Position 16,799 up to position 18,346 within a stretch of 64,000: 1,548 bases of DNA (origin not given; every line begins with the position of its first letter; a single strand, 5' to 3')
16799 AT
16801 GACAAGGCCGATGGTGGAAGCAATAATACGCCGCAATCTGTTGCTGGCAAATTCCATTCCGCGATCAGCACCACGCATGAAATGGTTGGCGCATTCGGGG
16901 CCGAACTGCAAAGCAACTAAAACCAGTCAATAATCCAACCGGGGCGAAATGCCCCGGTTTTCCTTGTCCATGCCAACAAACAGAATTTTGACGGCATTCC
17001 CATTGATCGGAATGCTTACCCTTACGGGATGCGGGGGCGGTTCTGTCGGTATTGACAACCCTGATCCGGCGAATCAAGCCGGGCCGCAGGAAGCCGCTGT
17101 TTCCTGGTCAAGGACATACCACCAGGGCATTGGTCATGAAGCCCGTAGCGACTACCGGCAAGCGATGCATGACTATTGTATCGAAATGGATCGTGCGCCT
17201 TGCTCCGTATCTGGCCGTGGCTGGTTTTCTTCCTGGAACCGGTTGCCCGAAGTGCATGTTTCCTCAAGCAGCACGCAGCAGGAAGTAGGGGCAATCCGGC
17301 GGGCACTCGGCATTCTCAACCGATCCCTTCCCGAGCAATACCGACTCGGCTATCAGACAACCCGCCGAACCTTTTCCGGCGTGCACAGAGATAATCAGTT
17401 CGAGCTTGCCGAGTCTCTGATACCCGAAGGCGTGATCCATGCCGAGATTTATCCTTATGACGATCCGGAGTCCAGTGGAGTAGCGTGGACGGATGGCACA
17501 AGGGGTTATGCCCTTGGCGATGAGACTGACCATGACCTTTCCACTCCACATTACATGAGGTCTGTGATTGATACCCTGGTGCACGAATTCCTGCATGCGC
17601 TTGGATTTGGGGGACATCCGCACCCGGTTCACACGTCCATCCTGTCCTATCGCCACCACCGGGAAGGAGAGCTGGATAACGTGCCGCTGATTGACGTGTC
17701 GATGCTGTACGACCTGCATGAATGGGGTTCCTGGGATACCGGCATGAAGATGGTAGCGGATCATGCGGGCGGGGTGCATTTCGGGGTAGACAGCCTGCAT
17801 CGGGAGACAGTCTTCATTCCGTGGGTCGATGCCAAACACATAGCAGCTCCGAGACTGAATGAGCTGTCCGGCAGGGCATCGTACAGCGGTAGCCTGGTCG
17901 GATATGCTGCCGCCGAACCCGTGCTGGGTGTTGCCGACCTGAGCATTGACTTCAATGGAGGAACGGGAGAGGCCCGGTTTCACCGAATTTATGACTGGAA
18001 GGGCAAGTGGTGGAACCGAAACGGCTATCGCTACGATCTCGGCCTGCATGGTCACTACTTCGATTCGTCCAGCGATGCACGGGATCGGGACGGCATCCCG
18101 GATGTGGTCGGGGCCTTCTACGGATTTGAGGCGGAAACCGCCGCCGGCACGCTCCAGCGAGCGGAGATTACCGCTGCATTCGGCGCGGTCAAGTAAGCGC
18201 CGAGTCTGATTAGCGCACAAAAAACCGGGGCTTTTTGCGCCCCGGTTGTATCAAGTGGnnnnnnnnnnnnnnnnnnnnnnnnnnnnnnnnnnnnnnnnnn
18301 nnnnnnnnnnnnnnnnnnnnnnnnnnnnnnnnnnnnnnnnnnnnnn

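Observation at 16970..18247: Metzincin-like lipoprotein fused to a TbpB-like domain, present twice with a near-identical 0.6-kb inverted 3' block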

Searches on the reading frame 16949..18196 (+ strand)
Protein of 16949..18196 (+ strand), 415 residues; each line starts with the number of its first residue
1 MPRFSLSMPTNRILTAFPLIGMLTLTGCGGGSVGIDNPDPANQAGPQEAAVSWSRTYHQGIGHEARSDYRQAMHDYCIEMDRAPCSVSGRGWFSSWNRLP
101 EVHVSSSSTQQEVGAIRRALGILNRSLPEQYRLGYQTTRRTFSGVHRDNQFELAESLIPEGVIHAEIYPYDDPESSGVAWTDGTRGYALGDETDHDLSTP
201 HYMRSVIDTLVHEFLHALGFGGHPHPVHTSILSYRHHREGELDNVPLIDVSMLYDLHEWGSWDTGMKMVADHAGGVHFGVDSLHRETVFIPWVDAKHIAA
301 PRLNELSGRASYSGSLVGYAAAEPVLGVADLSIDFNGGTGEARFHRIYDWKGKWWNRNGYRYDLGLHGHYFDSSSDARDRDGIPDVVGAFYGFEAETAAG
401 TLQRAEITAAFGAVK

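Call 6: search_protein_families(library=pfam, proteins=[window:16949-18196:+], max_evalue=0.1)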
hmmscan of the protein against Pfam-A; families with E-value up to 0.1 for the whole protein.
window:16949-18196:+ (415 aa): 1 family
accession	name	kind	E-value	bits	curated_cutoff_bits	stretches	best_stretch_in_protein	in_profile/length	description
PF01298.24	TbpB_B_D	-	0.05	14.6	26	1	329-415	38-126/126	C-lobe and N-lobe beta barrels of Tf-binding protein B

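Call 7: search_protein_families(library=ncbifam, proteins=[window:16949-18196:+], max_evalue=0.1)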
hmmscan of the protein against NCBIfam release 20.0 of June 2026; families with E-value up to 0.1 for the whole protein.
window:16949-18196:+ (415 aa): 1 family
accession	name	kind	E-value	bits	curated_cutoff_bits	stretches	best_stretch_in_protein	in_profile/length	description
NF041636.1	slam_lipo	equivalog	0.0003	21.1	80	1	306-415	48-154/154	Slam-dependent surface lipoprotein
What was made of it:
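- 17735..18193 (+): C-terminal beta 'handle' plus 8-stranded barrel of the TbpB/fHbp/NHBA type, residues 263-415. Sequence hits are weak: Pfam TbpB_B_D E 0.05 and NCBIfam slam_lipo E 3e-4, both below their cut-offs (calls 6, 7).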

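Call 8: search_solved_structures(query=window:16949-18196:+, max_evalue=10, show_alignments=3)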
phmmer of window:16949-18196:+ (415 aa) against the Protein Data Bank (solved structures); distinct sequences matched with E-value up to 10: 0.
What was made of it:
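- Tried and rejected: phmmer against PDB sequences gave nothing (call 8).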

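Call 9: find_homologous_proteins(query=window:16949-18196:+, max_evalue=0.001)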
Query window:16949-18196:+ (415 aa): 44 proteins with E <= 0.001 among 4090 candidates.
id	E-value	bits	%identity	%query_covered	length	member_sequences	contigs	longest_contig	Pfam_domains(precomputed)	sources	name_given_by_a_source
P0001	2.3e-234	796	84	98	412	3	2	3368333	-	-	-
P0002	9.3e-226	768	82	99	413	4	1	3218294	-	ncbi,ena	-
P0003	2.4e-217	740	80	96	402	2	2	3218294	-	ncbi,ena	-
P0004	1.8e-208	711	78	95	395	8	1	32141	-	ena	-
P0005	5.4e-202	690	74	98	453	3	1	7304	-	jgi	-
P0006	1.8e-200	685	75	95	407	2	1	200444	-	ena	-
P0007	9.6e-199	679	75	95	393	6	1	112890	-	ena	-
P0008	7.1e-197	673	72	98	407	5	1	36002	-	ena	-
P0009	2.0e-181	622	68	98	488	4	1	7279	-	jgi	-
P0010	6.7e-181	620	89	73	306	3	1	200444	-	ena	-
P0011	2.3e-175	602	82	74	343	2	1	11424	-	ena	-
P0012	2.0e-172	592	65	96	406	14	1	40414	-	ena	-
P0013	3.3e-168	578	65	97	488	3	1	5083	-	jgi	-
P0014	1.7e-137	477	70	70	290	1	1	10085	-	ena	-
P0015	1.1e-135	471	55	95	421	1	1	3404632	-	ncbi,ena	-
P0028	6.5e-97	343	45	95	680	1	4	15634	PF01298.25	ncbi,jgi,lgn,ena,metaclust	metaclust:\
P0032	2.3e-91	325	45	95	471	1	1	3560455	-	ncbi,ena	-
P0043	6.1e-8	50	26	80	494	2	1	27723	-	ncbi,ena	-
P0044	8.4e-8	50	26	90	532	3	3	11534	-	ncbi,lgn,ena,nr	ncbi:MAG: hypothetical protein F4X89_08860 [Dehalococcoidia bacterium]|nr:hypothetical protein [Deha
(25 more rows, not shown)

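Call 12: search_solved_structures(query=A1, max_evalue=10, show_alignments=4)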
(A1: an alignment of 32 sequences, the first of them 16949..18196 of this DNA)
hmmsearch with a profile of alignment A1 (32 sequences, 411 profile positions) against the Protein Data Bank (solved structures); distinct sequences matched with E-value up to 10: 7.
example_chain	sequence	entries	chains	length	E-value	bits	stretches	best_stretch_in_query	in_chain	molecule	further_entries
4q1l_A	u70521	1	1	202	0.032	16.1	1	165-223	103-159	Snake venom metalloproteinase leucurolysin-A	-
8s7v_G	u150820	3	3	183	0.89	11.4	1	103-146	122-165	Methanogenesis marker protein 17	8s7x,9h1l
4ynv_A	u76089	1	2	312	0.95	11.3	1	77-124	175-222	ACL4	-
4ynw_A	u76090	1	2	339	1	11.1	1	77-124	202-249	ACL4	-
5tqb_B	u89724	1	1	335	1.1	11.1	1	77-124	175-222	Assembly chaperone of ribosomal protein L4 (Acl4)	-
9yax_1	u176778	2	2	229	1.3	10.8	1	70-104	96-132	EEEV-179 Heavy chain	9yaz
9pu2_H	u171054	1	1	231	1.3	10.8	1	70-104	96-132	EEEV-179 Fab heavy chain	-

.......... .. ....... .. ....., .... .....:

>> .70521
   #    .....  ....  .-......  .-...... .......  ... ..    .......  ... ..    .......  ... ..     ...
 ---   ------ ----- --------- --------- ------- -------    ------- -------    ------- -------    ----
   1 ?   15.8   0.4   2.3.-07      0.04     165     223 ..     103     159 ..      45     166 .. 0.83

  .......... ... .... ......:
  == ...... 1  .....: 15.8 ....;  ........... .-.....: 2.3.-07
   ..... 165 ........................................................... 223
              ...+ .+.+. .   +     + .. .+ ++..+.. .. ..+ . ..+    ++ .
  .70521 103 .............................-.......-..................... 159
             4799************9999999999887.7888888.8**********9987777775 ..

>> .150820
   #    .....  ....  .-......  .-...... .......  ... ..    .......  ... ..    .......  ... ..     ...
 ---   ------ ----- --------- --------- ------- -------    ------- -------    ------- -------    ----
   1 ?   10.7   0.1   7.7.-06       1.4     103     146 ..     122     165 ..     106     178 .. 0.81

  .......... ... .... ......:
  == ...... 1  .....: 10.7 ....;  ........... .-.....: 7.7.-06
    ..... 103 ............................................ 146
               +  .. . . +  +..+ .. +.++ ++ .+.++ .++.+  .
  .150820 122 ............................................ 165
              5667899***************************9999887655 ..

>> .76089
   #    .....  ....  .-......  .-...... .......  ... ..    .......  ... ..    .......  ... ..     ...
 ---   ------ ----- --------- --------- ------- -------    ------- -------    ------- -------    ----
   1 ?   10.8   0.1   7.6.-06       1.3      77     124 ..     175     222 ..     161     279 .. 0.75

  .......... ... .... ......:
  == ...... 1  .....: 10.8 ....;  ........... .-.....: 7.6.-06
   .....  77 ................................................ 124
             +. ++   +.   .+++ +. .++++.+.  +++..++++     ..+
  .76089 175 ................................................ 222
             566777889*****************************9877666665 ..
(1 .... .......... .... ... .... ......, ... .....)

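Call 17: find_encoding_contigs(protein=P0002, flank=10000, max_places=3)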
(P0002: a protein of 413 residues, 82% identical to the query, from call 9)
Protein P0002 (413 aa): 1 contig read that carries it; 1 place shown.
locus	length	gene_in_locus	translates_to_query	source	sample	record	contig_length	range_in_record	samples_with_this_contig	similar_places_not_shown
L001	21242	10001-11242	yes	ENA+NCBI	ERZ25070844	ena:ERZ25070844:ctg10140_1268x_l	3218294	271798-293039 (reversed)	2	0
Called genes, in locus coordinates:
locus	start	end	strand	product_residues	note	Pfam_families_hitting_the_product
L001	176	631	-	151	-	-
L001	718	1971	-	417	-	PF13175:AAA_15 (faint), PF13304:AAA_21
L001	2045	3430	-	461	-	PF00899:ThiF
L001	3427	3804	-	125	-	-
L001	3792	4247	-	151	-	-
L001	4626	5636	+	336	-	PF13609:Porin_4, PF00267:Porin_1 (weak)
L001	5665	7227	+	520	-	-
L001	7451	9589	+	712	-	PF01298:TbpB_B_D (weak)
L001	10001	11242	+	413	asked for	-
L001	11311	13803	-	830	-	-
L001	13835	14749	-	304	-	PF00267:Porin_1, PF13609:Porin_4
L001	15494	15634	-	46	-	-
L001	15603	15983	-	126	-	-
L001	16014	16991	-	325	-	-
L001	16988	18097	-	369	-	PF13175:AAA_15, PF13304:AAA_21, PF13175:AAA_15, PF12476:DUF3696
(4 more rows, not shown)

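Call 18: find_encoding_contigs(protein=P0003, flank=10000, max_places=3)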
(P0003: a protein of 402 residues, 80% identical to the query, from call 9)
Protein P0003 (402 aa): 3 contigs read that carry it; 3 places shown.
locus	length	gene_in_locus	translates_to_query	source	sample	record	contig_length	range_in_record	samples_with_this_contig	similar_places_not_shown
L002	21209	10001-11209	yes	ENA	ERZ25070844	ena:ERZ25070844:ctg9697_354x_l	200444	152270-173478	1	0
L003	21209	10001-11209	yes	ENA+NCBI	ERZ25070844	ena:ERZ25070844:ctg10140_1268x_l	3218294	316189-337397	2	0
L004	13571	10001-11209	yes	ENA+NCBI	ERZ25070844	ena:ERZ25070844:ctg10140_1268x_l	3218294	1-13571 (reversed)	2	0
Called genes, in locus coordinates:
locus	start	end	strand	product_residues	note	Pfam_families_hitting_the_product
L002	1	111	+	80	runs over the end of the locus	-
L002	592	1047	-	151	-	-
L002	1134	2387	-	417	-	PF13175:AAA_15 (faint), PF13304:AAA_21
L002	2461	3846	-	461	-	PF00899:ThiF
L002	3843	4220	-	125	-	-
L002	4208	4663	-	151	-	-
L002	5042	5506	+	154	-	PF13609:Porin_4, PF00267:Porin_1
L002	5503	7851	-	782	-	PF14236:DruA, PF14706:Tnp_DNA_bind, PF01609:DDE_Tnp_1 (weak), PF02281:Dimer_Tnp_Tn5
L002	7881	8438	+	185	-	-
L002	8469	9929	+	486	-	-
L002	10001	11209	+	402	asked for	-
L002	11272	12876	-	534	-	-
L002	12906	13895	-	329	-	PF13609:Porin_4, PF00267:Porin_1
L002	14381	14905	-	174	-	-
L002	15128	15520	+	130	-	-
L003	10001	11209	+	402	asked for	-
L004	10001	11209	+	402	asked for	-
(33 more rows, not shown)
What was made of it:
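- Cassette order differs between this genome and a related one (calls 17, 18), so rearrangements do occur in this region.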

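Call 19: find_related_loci(query=A1, collection=genome_contigs, flank=10000)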
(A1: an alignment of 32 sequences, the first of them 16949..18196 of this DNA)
Query A1 (415 aa) in genome_contigs; peptide patterns used: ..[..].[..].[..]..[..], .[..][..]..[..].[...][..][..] (x = any residue, [..] = any of these).
174 stretches matched a pattern; 17 encode a relative of the query (tblastn E <= 1e-3); 17 distinct loci.
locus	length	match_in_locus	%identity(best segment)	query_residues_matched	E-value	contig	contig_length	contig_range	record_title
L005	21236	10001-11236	74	2-415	0e+0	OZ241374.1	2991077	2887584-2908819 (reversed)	MAG: Arenicellales bacterium isolate e20ed838-ccde-4585-ad24-56f5f8a8bd1e genome assembly, chromosome: 1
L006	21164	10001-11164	75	26-415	0e+0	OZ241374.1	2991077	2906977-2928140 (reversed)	MAG: Arenicellales bacterium isolate e20ed838-ccde-4585-ad24-56f5f8a8bd1e genome assembly, chromosome: 1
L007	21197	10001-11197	66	16-415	1e-166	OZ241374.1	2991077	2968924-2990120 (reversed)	MAG: Arenicellales bacterium isolate e20ed838-ccde-4585-ad24-56f5f8a8bd1e genome assembly, chromosome: 1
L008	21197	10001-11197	65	16-415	3e-165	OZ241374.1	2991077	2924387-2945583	MAG: Arenicellales bacterium isolate e20ed838-ccde-4585-ad24-56f5f8a8bd1e genome assembly, chromosome: 1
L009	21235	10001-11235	65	3-415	4e-157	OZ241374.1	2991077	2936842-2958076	MAG: Arenicellales bacterium isolate e20ed838-ccde-4585-ad24-56f5f8a8bd1e genome assembly, chromosome: 1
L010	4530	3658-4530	74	37-329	2e-145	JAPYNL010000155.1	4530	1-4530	MAG: Arenicellales bacterium isolate r_caze12_13 Seq155, whole genome shotgun sequence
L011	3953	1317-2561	51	13-415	2e-124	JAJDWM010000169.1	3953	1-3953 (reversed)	MAG: Bryobacterales bacterium isolate jk18x25bins.29 k141_639342, whole genome shotgun sequence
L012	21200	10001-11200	45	22-415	3e-96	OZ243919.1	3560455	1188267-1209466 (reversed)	MAG: Candidatus Poriferihabitaceae bacterium isolate 75f4b4a7-f1bb-4b7d-85a7-18f67abaf53b genome assembly, chromosome: 1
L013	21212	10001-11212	42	14-413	1e-83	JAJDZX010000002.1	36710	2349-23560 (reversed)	MAG: Alphaproteobacteria bacterium isolate jk18x7bins.108 k141_2855303, whole genome shotgun sequence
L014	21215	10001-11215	55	22-415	8e-133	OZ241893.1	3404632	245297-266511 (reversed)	MAG: Alphaproteobacteria bacterium isolate 372c8a3c-6624-47a1-ade8-b907dd38f8d0 genome assembly, chromosome: 1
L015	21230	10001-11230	31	19-415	3e-36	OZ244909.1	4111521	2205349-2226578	MAG: Gammaproteobacteria bacterium isolate 65a4ee37-1510-4f8e-b45e-f596b5c8a458 genome assembly, chromosome: 1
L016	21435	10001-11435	43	209-255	1e-5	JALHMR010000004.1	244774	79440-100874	MAG: Rhodospirillaceae bacterium isolate Bin_39_2_2 c_000000000299, whole genome shotgun sequence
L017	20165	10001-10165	37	175-236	6e-5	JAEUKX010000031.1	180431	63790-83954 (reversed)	MAG: Rhodospirillales bacterium isolate new MAG-106 k141_1090103, whole genome shotgun sequence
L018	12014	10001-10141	46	209-255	7e-5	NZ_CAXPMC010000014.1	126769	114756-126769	MAG: Ferrovibrio sp. isolate 02um_A1D0723_1.24 k127_616938, whole genome shotgun sequence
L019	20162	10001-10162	40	202-255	9e-5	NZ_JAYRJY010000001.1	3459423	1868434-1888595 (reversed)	MAG: Ferrovibrio sp. isolate SZ_szas3bin.2 NODE_1_length_3459423_cov_7.53432, whole genome shotgun sequence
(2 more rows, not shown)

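Call 22: predict_structure(alignment_id=A1)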
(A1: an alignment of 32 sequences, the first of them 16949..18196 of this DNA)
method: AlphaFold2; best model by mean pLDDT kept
length: 415 residues; sequences in the alignment: 32
mean_pLDDT: 74.2   pTM: 0.73
mean pLDDT of the five models: 74.2, 73.4, 68.9, 66.4, 58.1
residues with pLDDT >= 90: 77; 70-90: 220; 50-70: 50; < 50: 68
segments of 3 or more residues with pLDDT < 50: 1-3, 9-13, 15-50, 54-59, 226-240
pLDDT, mean of each block of 10 residues (from residue 1): 45 46 38 26 31 45 76 86 85 90 92 84 78 90 80 88 90 76 93 74 77 90 55 39 64 83 66 81 74 72 80 91 89 90 88 81 83 65 80 86 86 91
secondary structure, 60 per line:
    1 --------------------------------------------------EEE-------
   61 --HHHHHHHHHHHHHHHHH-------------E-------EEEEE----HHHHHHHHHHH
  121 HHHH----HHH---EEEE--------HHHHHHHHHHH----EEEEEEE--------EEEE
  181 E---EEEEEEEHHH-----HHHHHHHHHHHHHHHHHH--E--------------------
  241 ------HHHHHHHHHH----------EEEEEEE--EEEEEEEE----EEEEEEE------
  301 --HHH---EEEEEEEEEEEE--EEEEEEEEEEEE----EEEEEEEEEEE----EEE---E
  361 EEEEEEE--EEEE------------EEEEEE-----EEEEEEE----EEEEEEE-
elements in order: E51-53 H63-79 E101-105 H110-124 E135-138 H147-157 E162-168 E177-181 E185-191 H200-217 H247-256 E267-273 E276-283 E288-294 E309-320 E323-334 E339-349 E354-356 E360-367 E370-373 E386-391 E397-403 E408-414
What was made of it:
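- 17033..17119 (+): Low-complexity tether, residues 29-57, predicted disordered. pLDDT below 50 for residues 15-50 and 54-59 (call 22).
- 17636..17650 (+): S-I-L-S-Y, residues 230-234. Candidate Met-turn equivalent (Leu here, Met in some homologues) plus a Tyr as in astacins and serralysins. AF2 confidence is low here: pLDDT is below 50 for residues 226-240 (call 22).
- On Metzincin clan of zinc endopeptidases: The secondary-structure order is E101-105, H110-124, E135-138, H147-157, E162-168, E177-181, E185-191, H200-217, H247-256 (call 22).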

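Call 25: fold_search(model_id=the predicted structure, library=pdb)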
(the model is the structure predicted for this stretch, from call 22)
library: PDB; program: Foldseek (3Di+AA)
matches with E <= 10: 1409; with E <= 0.001: 55
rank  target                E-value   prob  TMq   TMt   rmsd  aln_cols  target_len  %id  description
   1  6cuj_A                4.6e-08  1.00  0.28  0.70   3.7       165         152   16  Crystal structure of the C-terminal domain of neisserial heparin binding antigen (NHBA) (released 2018-09-26)
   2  6cuj_B                4.4e-07  1.00  0.28  0.74   3.6       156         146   19  Crystal structure of the C-terminal domain of neisserial heparin binding antigen (NHBA) (released 2018-09-26)
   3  8bk2_C                5.5e-07  1.00  0.26  0.56   4.7       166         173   13  X-ray structure of meningococcal factor H binding protein variant 2 in complex with a specific and bactericidal human  (released 2023-11-22)
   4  4z3t_B                1.4e-06  1.00  0.22  0.37  10.3       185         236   16  Meningococcal Factor H binding protein mutant L130R/G133D (released 2015-11-04)
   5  4o4u_C                1.7e-06  1.00  0.24  0.20   6.9       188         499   15  Crystal structure of the vaccine antigen Transferrin Binding Protein B (TbpB) mutant Trp-176-Ala from Haemophilus para (released 2015-01-14)
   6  8bk2_B                4.2e-06  1.00  0.22  0.47   9.9       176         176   15  X-ray structure of meningococcal factor H binding protein variant 2 in complex with a specific and bactericidal human  (released 2023-11-22)
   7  4o4x_A                4.5e-06  1.00  0.24  0.20   6.6       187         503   16  Crystal structure of the vaccine antigen Transferrin Binding Protein B (TbpB) double mutant Tyr-167-Ala and Trp-176-Al (released 2015-01-14)
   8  4o4u_A                5.0e-06  1.00  0.24  0.20   7.3       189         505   14  Crystal structure of the vaccine antigen Transferrin Binding Protein B (TbpB) mutant Trp-176-Ala from Haemophilus para (released 2015-01-14)
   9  7nru                  6.6e-06  1.00  0.20  0.31  10.7       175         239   14  Structure of a natural chimera of meningococcal factor H binding protein belonging to NL096 strain (released 2022-06-08)
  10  8bk2_A                7.4e-06  1.00  0.22  0.46   9.9       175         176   15  X-ray structure of meningococcal factor H binding protein variant 2 in complex with a specific and bactericidal human  (released 2023-11-22)
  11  5o1r_B                8.3e-06  1.00  0.20  0.67   3.9       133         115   18  human Fab 5H2 bound to NHBA-C3 from Neisseria meningitidis serogroup B (released 2018-05-30)
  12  3hoe_A                9.8e-06  1.00  0.22  0.36   7.2       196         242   16  Crystal Structure of Surface Lipoprotein (released 2009-10-06)
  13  4o4u_D                9.8e-06  1.00  0.24  0.20   7.0       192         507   14  Crystal structure of the vaccine antigen Transferrin Binding Protein B (TbpB) mutant Trp-176-Ala from Haemophilus para (released 2015-01-14)
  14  4u9c_B                9.8e-06  1.00  0.21  0.28   8.2       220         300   13  STRUCTURE OF THE LBPB N-LOBE FROM NEISSERIA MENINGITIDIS (released 2014-10-22)
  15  9b3e_B                1.0e-05  1.00  0.25  0.44   6.1       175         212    9  Crystal structure of a Slam-dependent surface lipoprotein, PmSLP, in Pasteurella multocida (released 2025-04-16)
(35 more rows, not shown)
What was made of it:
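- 17735..18193 (+): Foldseek: NHBA 6cuj E 4.6e-8 with TM(target) 0.70-0.74, then fHbp, TbpB, LbpB, hemophilin and PmSLP (call 25).
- On Slam-dependent / TbpB-like surface lipoproteins: Met by fold: NHBA E 4.6e-8, and fHbp, TbpB, LbpB, hemophilin and PmSLP at probability 1.0 (call 25).
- Closest known: Slam/TXISS-dependent surface lipoproteins with a TbpB_B_D barrel. Same: The barrel matches by fold at probability 1.0 (call 25).
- Barrel: Foldseek E 4.6e-8 to NHBA, and probability 1.0 to fHbp, TbpB, LbpB, hemophilin and PmSLP (call 25).
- Tried and rejected: Foldseek with the full-length model was dominated by the barrel (call 25).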

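Call 28: search_protein_families(library=pfam, proteins=[P0043, P0044, P0028, P0015, P0032], max_evalue=0.1)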
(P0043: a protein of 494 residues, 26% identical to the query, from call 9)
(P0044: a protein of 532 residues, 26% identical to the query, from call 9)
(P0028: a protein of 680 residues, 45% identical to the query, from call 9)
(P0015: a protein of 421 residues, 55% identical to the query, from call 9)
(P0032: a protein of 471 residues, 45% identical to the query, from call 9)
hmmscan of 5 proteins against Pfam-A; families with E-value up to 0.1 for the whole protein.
P0043 (494 aa): 0 families

P0044 (532 aa): 1 family
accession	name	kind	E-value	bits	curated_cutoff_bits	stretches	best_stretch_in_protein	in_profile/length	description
PF01400.30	Astacin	-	0.016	15.3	22.5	1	271-339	66-133/189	Astacin (Peptidase family M12A)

P0028 (680 aa): 1 family
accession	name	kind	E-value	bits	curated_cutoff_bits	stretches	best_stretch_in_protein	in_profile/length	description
PF01298.24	TbpB_B_D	-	1.4e-07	32.5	26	1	647-679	90-126/126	C-lobe and N-lobe beta barrels of Tf-binding protein B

P0015 (421 aa): 0 families

P0032 (471 aa): 0 families
